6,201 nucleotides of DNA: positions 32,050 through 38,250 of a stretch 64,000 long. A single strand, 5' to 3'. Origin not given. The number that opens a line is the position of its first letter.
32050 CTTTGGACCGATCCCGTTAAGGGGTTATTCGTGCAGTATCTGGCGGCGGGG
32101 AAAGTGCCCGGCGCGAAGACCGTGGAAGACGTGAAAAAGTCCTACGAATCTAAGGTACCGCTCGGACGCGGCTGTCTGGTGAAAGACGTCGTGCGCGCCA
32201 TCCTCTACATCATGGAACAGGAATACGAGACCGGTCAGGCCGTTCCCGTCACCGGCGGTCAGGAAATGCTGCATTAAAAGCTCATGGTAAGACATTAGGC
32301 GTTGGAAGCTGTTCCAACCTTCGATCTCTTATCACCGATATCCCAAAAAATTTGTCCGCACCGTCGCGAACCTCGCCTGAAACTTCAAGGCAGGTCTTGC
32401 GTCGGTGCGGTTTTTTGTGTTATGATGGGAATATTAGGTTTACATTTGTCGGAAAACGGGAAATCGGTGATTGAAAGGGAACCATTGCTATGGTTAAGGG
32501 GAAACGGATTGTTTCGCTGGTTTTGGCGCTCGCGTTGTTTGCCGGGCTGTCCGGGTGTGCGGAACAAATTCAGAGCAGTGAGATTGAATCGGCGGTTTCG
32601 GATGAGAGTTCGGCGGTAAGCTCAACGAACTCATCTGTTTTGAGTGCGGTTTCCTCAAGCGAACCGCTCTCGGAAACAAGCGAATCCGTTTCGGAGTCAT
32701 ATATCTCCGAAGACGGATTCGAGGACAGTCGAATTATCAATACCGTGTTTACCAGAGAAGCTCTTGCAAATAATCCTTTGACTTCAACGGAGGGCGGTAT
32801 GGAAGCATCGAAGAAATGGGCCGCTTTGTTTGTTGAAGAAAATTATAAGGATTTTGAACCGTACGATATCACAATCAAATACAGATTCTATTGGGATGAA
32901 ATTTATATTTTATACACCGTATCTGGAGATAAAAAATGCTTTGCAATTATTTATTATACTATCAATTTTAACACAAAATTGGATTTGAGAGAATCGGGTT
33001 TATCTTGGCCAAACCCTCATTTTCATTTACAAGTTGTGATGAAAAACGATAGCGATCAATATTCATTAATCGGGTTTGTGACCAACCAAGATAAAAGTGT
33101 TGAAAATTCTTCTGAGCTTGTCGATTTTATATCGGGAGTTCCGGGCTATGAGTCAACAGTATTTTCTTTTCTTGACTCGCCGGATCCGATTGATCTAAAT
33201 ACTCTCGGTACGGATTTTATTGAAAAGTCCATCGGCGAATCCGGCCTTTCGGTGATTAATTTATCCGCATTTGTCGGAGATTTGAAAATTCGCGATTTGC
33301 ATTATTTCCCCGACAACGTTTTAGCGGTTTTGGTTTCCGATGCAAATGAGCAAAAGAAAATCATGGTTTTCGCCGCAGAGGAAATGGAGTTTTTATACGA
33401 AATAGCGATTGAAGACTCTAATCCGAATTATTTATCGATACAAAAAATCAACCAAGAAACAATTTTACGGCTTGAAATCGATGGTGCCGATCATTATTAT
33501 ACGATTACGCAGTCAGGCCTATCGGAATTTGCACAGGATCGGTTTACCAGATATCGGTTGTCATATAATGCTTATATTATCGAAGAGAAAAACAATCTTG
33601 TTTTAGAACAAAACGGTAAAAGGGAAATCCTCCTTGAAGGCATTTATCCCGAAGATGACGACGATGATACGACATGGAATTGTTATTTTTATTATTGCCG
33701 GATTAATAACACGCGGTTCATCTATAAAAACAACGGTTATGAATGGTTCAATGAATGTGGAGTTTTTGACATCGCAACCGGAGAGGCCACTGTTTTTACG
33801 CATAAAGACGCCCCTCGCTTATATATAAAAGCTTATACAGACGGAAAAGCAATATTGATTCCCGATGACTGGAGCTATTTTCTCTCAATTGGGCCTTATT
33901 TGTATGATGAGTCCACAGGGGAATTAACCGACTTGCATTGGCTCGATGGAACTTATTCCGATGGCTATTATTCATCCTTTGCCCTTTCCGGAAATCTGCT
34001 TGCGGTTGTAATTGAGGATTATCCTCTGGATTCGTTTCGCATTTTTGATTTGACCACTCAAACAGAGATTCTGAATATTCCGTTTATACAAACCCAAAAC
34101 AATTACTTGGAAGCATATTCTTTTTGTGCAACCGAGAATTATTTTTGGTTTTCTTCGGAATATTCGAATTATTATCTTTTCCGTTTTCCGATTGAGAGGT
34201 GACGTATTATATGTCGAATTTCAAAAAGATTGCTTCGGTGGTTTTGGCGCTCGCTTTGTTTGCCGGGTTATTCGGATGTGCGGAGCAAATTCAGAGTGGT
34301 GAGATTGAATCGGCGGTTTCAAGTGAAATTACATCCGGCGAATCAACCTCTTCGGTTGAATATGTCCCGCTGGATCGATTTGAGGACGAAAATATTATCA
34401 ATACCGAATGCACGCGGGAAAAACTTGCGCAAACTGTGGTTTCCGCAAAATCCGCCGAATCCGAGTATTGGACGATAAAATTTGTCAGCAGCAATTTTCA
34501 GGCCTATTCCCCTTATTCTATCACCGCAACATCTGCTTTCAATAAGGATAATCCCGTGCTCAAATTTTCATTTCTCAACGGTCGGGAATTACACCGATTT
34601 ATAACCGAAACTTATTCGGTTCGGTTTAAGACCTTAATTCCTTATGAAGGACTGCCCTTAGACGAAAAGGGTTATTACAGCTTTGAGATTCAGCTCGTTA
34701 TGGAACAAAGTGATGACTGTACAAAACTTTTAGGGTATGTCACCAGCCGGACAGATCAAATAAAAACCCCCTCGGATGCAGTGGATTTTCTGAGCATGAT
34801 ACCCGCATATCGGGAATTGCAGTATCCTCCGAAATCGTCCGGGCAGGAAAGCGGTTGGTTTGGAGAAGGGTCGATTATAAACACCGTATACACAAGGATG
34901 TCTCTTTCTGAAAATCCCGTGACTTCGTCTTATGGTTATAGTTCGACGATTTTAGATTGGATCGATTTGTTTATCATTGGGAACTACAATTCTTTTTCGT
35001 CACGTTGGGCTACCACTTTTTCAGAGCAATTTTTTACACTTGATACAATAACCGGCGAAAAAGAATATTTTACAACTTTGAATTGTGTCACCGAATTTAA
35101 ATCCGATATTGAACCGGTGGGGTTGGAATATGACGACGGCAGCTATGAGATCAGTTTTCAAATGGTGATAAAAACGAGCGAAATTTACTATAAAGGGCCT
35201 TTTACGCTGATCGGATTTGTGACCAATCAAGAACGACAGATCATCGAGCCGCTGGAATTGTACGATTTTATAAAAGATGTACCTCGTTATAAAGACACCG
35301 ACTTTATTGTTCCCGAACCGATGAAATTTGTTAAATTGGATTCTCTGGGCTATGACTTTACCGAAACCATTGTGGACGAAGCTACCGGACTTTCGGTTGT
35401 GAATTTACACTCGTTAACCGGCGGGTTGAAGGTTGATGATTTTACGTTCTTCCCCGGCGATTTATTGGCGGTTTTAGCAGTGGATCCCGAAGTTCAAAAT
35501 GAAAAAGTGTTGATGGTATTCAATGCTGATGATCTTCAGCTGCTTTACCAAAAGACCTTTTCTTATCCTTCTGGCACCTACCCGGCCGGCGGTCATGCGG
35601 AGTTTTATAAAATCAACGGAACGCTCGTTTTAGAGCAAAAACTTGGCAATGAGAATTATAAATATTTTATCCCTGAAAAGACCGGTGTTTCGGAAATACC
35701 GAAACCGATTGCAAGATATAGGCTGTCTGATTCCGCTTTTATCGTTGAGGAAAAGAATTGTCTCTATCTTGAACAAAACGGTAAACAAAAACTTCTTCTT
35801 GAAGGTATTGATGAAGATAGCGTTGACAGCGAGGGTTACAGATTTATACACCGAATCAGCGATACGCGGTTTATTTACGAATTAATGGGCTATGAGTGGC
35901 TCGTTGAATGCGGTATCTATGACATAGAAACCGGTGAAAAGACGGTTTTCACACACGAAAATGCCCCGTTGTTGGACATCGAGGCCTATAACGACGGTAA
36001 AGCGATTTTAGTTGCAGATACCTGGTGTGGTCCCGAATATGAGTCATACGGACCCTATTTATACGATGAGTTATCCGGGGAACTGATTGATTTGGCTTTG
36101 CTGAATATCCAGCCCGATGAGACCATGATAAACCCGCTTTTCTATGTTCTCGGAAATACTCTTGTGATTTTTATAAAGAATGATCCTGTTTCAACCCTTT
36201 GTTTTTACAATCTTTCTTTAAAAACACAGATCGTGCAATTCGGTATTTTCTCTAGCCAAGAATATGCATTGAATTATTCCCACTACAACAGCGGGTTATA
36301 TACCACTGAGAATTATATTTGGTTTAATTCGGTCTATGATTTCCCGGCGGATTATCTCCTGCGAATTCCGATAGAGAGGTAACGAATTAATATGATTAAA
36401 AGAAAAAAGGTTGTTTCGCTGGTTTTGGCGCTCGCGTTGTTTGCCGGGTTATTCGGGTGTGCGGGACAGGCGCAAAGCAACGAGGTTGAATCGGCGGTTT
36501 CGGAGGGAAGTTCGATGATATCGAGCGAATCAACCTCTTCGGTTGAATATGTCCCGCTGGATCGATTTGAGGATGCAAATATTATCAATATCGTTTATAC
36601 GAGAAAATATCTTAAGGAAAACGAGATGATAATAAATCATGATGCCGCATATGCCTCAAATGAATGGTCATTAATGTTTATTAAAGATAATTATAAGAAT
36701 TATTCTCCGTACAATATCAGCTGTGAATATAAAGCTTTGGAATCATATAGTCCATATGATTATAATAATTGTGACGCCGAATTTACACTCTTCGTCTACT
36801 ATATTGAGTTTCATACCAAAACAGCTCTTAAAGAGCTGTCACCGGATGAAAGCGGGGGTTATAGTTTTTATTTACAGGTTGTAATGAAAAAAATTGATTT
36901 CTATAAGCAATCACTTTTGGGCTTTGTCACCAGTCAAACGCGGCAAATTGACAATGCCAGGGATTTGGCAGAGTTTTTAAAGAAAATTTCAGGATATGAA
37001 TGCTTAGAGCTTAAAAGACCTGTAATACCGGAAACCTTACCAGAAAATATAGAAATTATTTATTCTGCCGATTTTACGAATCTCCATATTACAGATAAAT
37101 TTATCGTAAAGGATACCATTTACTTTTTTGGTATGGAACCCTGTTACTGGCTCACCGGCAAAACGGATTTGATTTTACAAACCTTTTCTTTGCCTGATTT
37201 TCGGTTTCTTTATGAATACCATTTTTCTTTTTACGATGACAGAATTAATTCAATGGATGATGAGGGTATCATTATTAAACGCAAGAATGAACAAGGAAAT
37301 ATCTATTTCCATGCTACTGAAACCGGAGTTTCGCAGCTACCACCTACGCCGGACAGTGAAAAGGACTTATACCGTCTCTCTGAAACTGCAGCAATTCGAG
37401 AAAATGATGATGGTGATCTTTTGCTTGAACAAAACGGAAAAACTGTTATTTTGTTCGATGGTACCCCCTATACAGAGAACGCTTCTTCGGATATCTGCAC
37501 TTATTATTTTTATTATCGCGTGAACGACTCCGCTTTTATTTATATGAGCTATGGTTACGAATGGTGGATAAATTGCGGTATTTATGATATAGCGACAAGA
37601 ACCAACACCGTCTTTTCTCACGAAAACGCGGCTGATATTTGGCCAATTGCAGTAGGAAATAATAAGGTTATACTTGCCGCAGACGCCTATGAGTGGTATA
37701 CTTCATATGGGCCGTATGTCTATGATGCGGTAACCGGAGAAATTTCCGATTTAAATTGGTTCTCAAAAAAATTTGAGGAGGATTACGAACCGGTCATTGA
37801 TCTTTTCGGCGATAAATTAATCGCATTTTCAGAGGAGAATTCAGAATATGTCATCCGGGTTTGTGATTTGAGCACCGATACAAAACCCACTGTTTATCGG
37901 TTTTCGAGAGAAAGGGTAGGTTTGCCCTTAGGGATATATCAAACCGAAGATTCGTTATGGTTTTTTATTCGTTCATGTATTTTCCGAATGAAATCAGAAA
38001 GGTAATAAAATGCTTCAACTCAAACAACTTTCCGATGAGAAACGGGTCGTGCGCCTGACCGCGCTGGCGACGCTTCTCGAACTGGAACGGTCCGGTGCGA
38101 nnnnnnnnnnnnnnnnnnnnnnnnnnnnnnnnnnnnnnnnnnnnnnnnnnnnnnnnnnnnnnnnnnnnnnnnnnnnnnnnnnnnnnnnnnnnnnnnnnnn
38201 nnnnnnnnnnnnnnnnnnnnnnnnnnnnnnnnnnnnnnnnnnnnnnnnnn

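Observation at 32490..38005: Tandem triplet of uncharacterised lipoproteins with conserved GC-rich 5' cassettes and divergent AT-rich bodies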

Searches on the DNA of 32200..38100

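Call 78: search_rna_families(source=window, start=32200, end=38100, threshold=evalue, max_evalue=1)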
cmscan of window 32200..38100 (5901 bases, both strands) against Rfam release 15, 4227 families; matches with E-value up to 1: 0.
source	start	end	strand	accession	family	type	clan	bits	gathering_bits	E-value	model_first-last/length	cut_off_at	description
